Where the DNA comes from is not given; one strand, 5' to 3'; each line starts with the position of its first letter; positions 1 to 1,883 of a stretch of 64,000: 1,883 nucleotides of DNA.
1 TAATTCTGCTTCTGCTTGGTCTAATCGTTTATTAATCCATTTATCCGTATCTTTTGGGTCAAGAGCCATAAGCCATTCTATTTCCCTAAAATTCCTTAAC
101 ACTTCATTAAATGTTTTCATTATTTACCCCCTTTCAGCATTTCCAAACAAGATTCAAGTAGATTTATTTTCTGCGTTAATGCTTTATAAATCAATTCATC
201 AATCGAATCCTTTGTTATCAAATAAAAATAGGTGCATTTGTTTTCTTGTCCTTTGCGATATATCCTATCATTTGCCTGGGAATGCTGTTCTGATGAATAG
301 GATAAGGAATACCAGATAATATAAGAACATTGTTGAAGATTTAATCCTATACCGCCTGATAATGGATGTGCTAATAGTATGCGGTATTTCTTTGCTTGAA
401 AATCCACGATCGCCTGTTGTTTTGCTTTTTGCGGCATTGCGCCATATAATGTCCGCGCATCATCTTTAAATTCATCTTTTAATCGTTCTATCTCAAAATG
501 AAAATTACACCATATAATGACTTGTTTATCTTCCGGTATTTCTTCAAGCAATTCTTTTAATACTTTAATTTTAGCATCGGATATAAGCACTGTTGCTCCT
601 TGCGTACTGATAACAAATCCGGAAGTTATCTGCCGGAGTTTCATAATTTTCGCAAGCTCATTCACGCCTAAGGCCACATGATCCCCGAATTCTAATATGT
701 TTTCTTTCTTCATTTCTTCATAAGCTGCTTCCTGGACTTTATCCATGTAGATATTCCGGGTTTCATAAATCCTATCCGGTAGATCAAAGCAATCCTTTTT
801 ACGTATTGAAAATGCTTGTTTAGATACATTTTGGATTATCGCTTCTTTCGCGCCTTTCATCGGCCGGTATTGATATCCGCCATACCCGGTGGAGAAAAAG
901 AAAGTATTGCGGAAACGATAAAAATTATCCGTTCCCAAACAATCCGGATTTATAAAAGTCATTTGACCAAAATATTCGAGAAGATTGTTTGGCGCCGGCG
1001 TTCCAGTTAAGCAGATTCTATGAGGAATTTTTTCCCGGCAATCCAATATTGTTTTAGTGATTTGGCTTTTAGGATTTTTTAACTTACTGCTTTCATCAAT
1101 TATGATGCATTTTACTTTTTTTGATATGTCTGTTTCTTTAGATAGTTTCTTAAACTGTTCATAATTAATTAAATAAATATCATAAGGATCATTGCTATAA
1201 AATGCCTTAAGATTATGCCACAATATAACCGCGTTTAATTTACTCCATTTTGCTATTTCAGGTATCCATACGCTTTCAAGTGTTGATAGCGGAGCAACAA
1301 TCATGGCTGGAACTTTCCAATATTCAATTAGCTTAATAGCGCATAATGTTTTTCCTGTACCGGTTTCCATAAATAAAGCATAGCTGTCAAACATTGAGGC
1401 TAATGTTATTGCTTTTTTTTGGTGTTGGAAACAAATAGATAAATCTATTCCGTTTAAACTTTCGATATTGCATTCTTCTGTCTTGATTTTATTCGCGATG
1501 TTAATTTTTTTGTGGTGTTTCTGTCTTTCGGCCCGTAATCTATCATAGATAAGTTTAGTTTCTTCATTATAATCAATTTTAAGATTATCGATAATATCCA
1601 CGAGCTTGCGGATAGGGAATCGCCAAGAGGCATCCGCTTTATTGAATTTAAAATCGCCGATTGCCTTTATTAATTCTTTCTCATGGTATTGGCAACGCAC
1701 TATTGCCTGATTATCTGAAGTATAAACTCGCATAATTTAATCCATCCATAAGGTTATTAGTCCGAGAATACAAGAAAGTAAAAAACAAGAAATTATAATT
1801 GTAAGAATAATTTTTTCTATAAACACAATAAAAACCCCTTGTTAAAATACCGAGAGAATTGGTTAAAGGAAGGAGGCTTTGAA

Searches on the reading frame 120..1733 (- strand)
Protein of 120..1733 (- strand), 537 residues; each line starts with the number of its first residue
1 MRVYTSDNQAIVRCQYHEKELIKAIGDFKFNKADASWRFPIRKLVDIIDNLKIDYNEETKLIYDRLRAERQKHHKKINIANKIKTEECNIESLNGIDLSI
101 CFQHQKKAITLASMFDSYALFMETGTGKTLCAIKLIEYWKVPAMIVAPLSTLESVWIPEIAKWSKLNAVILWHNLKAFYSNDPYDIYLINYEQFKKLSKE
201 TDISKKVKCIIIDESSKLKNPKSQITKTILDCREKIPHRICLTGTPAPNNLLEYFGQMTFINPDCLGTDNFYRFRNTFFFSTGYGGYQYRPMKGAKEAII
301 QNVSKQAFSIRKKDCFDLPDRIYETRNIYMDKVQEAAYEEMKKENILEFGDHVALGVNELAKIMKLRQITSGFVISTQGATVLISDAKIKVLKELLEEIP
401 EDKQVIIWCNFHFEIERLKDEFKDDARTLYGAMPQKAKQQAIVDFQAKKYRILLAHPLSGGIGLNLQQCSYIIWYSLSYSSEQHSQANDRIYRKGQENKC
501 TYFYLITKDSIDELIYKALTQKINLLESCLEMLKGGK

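Call 14: search_protein_families(library=pfam, proteins=[window:120-1733:-])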
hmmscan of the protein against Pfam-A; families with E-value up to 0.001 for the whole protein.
window:120-1733:- (537 aa): 4 families
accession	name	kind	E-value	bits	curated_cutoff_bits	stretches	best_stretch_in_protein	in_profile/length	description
PF00176.29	SNF2-rel_dom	-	1.3e-28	100.4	24.9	1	119-369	21-284/290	SNF2-related domain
PF00271.37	Helicase_C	-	1.2e-14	54.9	23.5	1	388-495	2-110/110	Helicase conserved C-terminal domain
PF04851.21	ResIII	-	3.4e-11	43.8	22.5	1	114-246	22-162/164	Type III restriction enzyme, res subunit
PF00270.35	DEAD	-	3.7e-09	37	26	1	103-250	2-163/167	DEAD/DEAH box helicase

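Call 15: search_protein_families(library=phrogs, proteins=[window:120-1733:-])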
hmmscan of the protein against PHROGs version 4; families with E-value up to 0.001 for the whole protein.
window:120-1733:- (537 aa): 8 families
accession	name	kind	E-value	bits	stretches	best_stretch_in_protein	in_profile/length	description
phrog_62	-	DNA, RNA and nucleotide metabolism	5.7e-130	436.2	1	102-535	698-1138/1881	DNA helicase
phrog_29996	-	unknown function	1.9e-29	103.3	1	126-525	753-1159/1189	-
phrog_16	-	DNA, RNA and nucleotide metabolism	1.2e-24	87.7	1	102-503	274-596/986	DNA helicase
phrog_11354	-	unknown function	2.1e-19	70.3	1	437-531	11-106/116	-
phrog_24008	-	DNA, RNA and nucleotide metabolism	3.4e-08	32.8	1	102-260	481-647/1006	helicase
phrog_23807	-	unknown function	1.4e-06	27.4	1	401-506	528-644/1053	-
phrog_6819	-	DNA, RNA and nucleotide metabolism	2.9e-05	23.7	1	89-219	9-147/645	Holliday junction branch migration helicase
phrog_1685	-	unknown function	0.00071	17.8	0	444-530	1462-1549/2278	-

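Call 30: find_related_loci(query=window:120-1733:-, collection=viral_contigs, flank=10000)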
Query window:120-1733:- (537 aa) in viral_contigs; peptide patterns used: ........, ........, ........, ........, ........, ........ (x = any residue, [..] = any of these).
27 stretches matched a pattern; 4 encode a relative of the query (tblastn E <= 1e-3); 4 distinct loci.
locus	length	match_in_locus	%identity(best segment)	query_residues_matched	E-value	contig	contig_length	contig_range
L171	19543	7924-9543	57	1-536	0e+0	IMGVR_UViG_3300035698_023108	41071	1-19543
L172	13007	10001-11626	54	1-537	0e+0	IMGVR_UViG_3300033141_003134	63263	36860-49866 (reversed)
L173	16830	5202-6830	51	1-534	0e+0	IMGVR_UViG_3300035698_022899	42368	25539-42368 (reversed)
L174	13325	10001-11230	26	123-522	1e-29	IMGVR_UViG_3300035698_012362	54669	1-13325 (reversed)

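Call 49: find_related_loci(query=A3, collection=viral_contigs, flank=10000)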
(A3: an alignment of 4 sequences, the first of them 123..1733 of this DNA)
Query A3 (537 aa) in viral_contigs; peptide patterns used: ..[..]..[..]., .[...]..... (x = any residue, [..] = any of these).
126 stretches matched a pattern; 25 encode a relative of the query (tblastn E <= 1e-3); 25 distinct loci.
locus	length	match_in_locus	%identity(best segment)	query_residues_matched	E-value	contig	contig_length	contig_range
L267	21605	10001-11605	70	1-535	0e+0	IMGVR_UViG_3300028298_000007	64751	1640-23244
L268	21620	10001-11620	66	1-535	0e+0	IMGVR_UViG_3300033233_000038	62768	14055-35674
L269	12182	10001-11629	66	1-534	0e+0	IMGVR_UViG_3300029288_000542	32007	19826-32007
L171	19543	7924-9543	57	1-536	0e+0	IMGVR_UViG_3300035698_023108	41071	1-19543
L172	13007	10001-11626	54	1-537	0e+0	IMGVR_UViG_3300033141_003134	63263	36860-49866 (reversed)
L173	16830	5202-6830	51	1-534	0e+0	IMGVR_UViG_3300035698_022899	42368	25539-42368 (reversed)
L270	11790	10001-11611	49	1-535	3e-163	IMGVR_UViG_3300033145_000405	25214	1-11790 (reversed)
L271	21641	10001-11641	49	1-537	5e-170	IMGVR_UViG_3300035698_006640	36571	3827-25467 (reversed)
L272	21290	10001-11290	27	119-533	3e-43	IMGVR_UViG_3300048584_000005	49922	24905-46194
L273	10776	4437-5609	26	102-522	2e-27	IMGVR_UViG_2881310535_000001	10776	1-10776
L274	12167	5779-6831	26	119-510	3e-27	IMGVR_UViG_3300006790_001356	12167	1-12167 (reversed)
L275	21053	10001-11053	26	119-510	3e-27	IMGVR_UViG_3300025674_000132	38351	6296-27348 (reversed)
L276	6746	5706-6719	26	119-496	3e-25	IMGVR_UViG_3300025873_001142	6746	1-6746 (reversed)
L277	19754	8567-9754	24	87-522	6e-24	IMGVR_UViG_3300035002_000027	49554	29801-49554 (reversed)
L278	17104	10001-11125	26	102-515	2e-22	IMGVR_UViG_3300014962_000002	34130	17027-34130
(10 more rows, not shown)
